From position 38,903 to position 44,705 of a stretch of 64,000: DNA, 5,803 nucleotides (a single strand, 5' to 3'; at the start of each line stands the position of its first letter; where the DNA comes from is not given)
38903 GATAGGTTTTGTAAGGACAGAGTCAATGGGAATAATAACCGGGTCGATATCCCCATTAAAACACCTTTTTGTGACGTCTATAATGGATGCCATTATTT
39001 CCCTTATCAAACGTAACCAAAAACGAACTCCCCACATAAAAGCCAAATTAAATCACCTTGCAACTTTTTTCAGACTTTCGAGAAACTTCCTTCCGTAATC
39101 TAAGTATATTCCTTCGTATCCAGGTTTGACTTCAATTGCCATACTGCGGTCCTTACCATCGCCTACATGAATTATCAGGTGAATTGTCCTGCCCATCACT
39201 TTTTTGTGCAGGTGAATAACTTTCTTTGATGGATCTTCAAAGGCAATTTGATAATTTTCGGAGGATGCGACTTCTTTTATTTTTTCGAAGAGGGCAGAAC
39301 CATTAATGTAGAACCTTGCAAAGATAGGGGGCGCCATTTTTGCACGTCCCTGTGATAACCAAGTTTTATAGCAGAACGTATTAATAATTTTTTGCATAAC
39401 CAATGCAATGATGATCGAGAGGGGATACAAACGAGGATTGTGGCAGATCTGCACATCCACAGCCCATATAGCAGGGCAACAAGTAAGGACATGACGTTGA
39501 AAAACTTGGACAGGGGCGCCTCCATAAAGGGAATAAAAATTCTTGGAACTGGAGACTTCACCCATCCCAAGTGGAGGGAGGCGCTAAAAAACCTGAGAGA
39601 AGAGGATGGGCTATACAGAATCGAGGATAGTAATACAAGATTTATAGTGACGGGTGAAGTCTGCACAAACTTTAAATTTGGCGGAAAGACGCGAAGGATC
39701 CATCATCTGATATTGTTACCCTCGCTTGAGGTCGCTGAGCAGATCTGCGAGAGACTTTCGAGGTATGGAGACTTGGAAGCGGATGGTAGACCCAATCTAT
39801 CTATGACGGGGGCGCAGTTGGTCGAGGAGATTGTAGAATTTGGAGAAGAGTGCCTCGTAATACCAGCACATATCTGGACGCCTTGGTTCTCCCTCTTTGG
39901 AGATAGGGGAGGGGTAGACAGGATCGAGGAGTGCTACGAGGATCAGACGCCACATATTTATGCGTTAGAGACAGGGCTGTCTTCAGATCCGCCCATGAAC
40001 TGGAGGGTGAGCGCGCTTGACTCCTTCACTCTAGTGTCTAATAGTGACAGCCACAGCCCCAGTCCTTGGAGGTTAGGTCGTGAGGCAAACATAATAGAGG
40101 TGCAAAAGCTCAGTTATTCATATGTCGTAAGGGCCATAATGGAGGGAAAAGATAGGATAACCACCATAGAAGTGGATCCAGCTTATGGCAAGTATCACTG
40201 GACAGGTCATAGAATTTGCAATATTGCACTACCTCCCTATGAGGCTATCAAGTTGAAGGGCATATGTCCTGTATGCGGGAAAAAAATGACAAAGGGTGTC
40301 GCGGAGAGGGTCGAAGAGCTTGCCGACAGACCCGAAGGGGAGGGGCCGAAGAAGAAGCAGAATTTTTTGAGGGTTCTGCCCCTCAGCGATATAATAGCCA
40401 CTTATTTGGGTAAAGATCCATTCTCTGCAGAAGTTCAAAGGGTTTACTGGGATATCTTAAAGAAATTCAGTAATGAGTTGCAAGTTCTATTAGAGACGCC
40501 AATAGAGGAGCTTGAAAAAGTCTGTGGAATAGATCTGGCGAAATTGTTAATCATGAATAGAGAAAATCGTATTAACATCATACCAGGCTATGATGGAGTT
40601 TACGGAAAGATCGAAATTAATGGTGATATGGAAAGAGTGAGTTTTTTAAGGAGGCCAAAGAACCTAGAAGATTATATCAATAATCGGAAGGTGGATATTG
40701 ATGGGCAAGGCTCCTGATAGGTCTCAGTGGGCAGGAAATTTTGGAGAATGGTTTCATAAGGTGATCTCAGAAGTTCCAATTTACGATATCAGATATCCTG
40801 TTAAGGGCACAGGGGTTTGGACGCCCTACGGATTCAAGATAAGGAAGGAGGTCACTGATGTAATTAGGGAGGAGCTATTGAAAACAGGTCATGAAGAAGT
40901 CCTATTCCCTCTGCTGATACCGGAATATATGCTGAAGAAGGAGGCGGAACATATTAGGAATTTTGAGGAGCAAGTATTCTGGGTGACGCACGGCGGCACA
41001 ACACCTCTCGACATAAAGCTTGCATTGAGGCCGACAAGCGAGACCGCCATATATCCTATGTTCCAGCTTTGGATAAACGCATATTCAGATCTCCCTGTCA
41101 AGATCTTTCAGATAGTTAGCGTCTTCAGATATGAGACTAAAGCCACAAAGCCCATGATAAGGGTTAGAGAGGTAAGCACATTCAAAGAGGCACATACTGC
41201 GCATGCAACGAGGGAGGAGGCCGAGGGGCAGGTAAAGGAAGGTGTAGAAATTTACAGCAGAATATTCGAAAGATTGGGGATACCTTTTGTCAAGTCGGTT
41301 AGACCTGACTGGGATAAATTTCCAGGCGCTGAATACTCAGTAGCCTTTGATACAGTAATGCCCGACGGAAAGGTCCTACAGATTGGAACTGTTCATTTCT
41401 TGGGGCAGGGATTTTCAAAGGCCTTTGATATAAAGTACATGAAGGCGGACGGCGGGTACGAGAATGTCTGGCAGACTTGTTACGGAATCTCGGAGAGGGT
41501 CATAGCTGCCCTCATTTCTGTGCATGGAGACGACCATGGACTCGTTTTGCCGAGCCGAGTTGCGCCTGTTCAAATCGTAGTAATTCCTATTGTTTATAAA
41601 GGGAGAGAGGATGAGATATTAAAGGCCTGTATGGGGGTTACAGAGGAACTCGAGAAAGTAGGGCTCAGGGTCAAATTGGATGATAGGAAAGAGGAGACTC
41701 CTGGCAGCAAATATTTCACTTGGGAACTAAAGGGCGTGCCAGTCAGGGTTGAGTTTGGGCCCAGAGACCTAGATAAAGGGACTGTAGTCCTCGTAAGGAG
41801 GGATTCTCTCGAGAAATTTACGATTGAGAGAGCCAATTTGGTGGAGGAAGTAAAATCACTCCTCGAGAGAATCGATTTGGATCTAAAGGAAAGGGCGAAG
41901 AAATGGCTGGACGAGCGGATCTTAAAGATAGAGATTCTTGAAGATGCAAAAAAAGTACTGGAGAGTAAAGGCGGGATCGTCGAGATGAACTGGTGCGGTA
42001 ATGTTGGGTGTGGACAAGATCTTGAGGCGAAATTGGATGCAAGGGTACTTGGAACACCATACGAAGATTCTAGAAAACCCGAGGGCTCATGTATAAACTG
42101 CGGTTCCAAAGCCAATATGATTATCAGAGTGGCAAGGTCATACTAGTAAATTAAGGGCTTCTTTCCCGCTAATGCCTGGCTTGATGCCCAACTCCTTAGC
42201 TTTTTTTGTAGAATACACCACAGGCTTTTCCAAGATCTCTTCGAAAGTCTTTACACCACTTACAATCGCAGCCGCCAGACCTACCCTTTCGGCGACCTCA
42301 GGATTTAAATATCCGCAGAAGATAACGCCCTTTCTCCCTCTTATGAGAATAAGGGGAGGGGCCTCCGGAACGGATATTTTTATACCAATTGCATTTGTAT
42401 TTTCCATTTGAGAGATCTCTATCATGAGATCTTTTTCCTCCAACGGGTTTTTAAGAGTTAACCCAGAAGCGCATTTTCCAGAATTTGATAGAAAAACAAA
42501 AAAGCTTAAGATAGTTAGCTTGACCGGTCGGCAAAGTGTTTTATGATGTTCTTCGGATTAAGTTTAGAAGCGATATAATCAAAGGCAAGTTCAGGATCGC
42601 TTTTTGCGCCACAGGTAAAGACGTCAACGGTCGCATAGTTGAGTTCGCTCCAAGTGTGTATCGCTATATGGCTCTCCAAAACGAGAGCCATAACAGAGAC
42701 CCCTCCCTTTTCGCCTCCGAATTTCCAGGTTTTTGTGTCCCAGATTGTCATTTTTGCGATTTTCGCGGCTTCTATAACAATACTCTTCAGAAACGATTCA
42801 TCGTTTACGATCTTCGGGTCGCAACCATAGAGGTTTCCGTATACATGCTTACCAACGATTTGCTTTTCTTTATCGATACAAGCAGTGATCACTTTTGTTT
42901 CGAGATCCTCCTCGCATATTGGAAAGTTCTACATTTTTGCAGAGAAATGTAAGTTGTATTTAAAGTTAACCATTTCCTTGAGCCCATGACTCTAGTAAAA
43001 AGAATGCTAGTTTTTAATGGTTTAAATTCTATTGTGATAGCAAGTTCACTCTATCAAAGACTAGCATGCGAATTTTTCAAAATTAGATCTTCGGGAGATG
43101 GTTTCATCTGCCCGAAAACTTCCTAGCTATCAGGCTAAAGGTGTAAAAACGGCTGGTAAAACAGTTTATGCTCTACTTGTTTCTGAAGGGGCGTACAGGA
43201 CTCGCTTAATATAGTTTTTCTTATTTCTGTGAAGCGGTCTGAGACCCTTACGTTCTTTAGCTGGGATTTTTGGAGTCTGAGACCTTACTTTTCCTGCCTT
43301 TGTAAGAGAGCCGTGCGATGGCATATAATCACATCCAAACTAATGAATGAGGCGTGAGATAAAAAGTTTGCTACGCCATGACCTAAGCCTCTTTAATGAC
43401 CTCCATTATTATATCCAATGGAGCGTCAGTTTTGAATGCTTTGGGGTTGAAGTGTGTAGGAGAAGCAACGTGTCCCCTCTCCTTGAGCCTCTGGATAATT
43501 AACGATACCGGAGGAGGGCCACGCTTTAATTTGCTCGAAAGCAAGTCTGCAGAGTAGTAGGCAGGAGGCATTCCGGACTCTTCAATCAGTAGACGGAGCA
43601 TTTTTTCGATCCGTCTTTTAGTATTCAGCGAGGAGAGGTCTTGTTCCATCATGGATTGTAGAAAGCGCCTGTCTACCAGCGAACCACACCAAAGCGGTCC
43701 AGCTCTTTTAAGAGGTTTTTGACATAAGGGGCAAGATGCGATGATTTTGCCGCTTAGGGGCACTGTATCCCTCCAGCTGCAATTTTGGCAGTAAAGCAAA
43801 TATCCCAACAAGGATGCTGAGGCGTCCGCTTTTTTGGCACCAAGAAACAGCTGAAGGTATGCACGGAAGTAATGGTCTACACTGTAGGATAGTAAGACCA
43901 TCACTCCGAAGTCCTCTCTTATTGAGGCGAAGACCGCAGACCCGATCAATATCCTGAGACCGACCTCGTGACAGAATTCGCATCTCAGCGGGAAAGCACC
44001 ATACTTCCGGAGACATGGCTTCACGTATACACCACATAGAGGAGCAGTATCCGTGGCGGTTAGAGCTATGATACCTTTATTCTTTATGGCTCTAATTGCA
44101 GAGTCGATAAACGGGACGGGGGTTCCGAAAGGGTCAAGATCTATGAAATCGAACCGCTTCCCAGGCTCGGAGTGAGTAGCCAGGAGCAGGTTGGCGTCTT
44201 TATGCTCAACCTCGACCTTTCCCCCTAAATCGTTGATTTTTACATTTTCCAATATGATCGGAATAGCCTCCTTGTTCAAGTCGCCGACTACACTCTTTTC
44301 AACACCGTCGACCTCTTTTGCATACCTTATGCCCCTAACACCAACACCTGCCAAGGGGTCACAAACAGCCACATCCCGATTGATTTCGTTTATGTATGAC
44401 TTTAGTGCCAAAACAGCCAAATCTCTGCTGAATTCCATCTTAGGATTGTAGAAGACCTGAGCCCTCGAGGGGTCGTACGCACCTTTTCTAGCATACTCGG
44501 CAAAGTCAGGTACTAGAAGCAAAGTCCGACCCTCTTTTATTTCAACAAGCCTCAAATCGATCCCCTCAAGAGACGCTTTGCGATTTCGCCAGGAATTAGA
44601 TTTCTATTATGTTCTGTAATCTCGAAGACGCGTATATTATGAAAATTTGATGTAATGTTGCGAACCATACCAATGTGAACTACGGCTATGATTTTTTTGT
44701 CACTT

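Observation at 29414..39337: Hybrid membrane-bound [NiFe] hydrogenase: full Mrp module plus three polyferredoxins (16 predicted Fe-S clusters), with no recognisable NuoC subunit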

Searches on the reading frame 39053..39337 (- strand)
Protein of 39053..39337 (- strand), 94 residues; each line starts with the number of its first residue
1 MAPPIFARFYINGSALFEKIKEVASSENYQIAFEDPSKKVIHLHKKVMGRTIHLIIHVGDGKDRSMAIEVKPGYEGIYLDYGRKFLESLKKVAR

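Call 4: search_protein_families(library=pfam, max_evalue=0.01, proteins=[window:39053-39337:-])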
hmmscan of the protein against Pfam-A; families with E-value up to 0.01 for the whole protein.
window:39053-39337:- (94 aa): 0 families

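Call 6: search_protein_families(library=ncbifam, max_evalue=0.01, proteins=[window:39053-39337:-])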
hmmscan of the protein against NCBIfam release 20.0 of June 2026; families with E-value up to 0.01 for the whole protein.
window:39053-39337:- (94 aa): 0 families

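Call 23: search_protein_families(library=pfam, max_evalue=10, proteins=[window:39053-39337:-])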
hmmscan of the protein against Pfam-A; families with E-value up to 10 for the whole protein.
window:39053-39337:- (94 aa): 2 families
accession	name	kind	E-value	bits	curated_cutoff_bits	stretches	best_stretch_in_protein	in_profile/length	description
PF16139.11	DUF4847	-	0.18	12.1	25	1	14-93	38-119/147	Domain of unknown function (DUF4847)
PF02330.21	MAM33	-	0.18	12.1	21.9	1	18-64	20-65/212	Mitochondrial glycoprotein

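Call 30: find_homologous_proteins(query=window:39053-39337:-, max_evalue=0.001)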
Query window:39053-39337:- (94 aa): 14 proteins with E <= 0.001 among 15 candidates.
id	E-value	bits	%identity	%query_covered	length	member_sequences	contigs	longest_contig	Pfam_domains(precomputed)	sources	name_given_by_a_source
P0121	4.9e-55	201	100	100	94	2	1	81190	-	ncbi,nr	ncbi:MAG: hypothetical protein N3D12_05155 [Candidatus Methanomethyliaceae archaeon]|nr:hypothetical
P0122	3.5e-50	186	93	100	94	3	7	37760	-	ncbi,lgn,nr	ncbi:MAG: hypothetical protein QXZ28_00095 [Candidatus Methanomethylicaceae archaeon]|nr:hypothetica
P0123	6.9e-50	185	93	100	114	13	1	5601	-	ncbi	ncbi:MAG: hypothetical protein QXT77_06270 [Candidatus Methanomethylicaceae archaeon]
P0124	3.5e-48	179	86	100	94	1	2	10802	-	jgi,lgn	-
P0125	8.9e-48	178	86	100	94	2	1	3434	-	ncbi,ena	ncbi:MAG: hypothetical protein ACP5KV_06570 [Candidatus Methanomethylicaceae archaeon]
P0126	4.6e-47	176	86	100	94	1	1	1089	-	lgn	-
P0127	4.5e-45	169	81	100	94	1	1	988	-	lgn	-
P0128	9.2e-45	168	79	100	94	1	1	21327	-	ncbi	ncbi:MAG: hypothetical protein ACUVQ5_03690 [Candidatus Methanomethylicaceae archaeon]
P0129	1.0e-42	162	74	100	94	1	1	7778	-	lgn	-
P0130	2.2e-41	158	73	100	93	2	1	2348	-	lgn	-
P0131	6.2e-41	156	69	100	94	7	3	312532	-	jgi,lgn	jgi:hypothetical protein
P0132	1.3e-40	155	73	100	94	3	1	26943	-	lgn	-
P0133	6.0e-40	153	70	100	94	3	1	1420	-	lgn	-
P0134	1.3e-38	149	66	100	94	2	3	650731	-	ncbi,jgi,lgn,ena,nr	ncbi:MAG: hypothetical protein LM593_02330 [Candidatus Verstraetearchaeota archaeon]|jgi:hypothetica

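Call 42: predict_structure(alignment_id=A1)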
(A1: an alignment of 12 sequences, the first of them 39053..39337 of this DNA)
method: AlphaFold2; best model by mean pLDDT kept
length: 94 residues; sequences in the alignment: 12
mean_pLDDT: 83.2   pTM: 0.73
mean pLDDT of the five models: 83.2, 81.9, 80.4, 80.3, 79.7
residues with pLDDT >= 90: 23; 70-90: 60; 50-70: 11; < 50: 0
segments of 3 or more residues with pLDDT < 50: none
pLDDT, mean of each block of 10 residues (from residue 1): 76 86 92 87 87 86 74 74 89 77
secondary structure, 60 per line:
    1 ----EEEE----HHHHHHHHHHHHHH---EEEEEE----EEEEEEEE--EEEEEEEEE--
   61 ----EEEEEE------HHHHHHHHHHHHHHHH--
elements in order: E5-8 H13-26 E30-35 E40-47 E50-58 E65-70 H77-92

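Call 43: search_protein_representatives(alignment_id=A1)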
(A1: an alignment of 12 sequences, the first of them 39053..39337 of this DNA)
Query: 12 sequences, 94 profile positions. Proteins with E-value up to 0.001 (for the whole library): 7; up to 1e-10: 3; up to 1e-30: 1. The best 7 are listed.
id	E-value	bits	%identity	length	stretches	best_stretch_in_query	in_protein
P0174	2.1e-31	124.3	-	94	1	1-94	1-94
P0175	3.7e-29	117.1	-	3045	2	25-64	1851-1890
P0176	2.7e-12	63.1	-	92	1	3-93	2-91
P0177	2.4e-08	50.4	-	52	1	44-93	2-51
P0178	3.7e-08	49.8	-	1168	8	21-55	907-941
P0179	8.8e-08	48.6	-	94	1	1-92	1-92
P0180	5.0e-05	39.7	-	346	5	67-87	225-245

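Call 47: fold_search(model_id=the predicted structure, library=pdb)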
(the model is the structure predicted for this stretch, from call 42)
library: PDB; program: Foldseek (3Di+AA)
matches with E <= 10: 787; with E <= 0.001: 1
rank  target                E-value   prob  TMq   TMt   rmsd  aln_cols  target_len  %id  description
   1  2laf_MODEL_1_A        4.3e-04  1.00  0.70  0.60   4.2       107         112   11  NMR solution structure of the N-terminal domain of the E. coli lipoprotein BamC (released 2011-06-01)
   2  2yh6_C                2.8e-03  1.00  0.68  0.60   3.8       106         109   11  Structure of the N-terminal domain of BamC from E. coli (released 2011-05-25)
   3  3te5_A                3.0e-03  1.00  0.65  0.47   3.9        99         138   14  structure of the regulatory fragment of sacchromyces cerevisiae ampk in complex with NADH (released 2011-11-09)
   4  2yh6_A                3.2e-03  1.00  0.62  0.56   4.6       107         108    9  Structure of the N-terminal domain of BamC from E. coli (released 2011-05-25)
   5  6lys_C                3.2e-03  1.00  0.60  0.39   8.5       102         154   14  Structure of the BAM complex (released 2021-01-13)
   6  4qfg_A                3.4e-03  1.00  0.61  0.20   4.5        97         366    9  Structure of AMPK in complex with STAUROSPORINE inhibitor and in the absence of a synthetic activator (released 2014-08-06)
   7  5wi2_B                4.0e-03  1.00  0.66  0.67   3.0        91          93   13  Crystal structure of the KA1 domain from human Chk1 (released 2017-10-04)
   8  4eai_A                4.8e-03  1.00  0.63  0.60   4.8       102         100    9  Co-crystal structure of an AMPK core with AMP (released 2012-06-06)
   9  2yh6_B                5.1e-03  1.00  0.67  0.60   4.1       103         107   14  Structure of the N-terminal domain of BamC from E. coli (released 2011-05-25)
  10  4eag_A                6.1e-03  1.00  0.68  0.66   5.3        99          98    6  Co-crystal structure of an chimeric AMPK core with ATP (released 2012-06-06)
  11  2y8l_A                6.1e-03  1.00  0.62  0.57   5.1       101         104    9  Structure of the regulatory fragment of mammalian aMPK in complex with two ADP (released 2011-03-16)
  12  2yh6_D                6.1e-03  1.00  0.61  0.54   4.7       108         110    9  Structure of the N-terminal domain of BamC from E. coli (released 2011-05-25)
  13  2v8q_A                6.5e-03  1.00  0.66  0.62   4.8       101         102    8  Crystal structure of the regulatory fragment of mammalian AMPK in complexes with AMP (released 2007-09-25)
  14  9hg5_C                6.9e-03  1.00  0.72  0.25   3.9       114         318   11  BAM-SurA complex in the swing-in state with full length BamC resolved (released 2025-04-16)
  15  4eak_A                7.4e-03  1.00  0.62  0.64   4.5        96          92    7  Co-crystal structure of an AMPK core with ATP (released 2012-06-06)
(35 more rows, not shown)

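Call 56: find_encoding_contigs(protein=P0121, flank=1500, max_places=2)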
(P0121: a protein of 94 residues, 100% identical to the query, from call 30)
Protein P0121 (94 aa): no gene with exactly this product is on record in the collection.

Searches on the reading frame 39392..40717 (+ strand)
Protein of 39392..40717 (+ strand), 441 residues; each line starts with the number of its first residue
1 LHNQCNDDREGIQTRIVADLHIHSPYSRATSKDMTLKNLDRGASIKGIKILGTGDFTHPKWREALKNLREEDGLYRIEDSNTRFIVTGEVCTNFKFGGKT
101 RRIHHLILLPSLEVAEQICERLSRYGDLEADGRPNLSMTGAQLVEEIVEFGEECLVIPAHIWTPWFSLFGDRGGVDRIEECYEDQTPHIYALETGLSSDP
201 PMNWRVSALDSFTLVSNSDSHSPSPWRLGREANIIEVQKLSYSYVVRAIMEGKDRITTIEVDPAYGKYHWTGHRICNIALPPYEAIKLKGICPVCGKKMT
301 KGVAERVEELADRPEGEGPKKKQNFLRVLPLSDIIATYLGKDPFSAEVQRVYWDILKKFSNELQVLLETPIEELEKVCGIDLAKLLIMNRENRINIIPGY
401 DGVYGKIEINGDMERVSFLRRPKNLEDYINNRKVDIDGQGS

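Call 40: search_protein_families(library=pfam, max_evalue=0.00001, proteins=[window:39392-40717:+])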
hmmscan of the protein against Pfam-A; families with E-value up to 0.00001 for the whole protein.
window:39392-40717:+ (441 aa): 0 families

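Call 58: search_protein_families(library=ncbifam, max_evalue=1e-10, proteins=[window:39392-40717:+])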
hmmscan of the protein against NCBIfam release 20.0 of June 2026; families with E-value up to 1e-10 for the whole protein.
window:39392-40717:+ (441 aa): 1 family
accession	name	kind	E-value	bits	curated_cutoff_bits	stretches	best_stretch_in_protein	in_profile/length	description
TIGR00375.1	TIGR00375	hypoth_equivalog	1.3e-69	235.4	326.6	1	18-407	2-374/374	TIGR00375 family protein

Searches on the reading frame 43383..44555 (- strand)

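Call 40: search_protein_families(library=pfam, max_evalue=0.00001, proteins=[window:43383-44555:-])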
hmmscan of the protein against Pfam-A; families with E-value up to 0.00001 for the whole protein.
window:43383-44555:- (390 aa): 2 families
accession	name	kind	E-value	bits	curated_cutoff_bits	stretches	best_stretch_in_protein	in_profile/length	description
PF02005.22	TRM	-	3.2e-114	382.5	27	1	29-387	15-375/376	N2,N2-dimethylguanosine tRNA methyltransferase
PF02475.24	TRM5-TYW2_MTfase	-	5.2e-06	26.9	28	1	59-164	35-134/164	TRM5/TYW2 methyltransferase domain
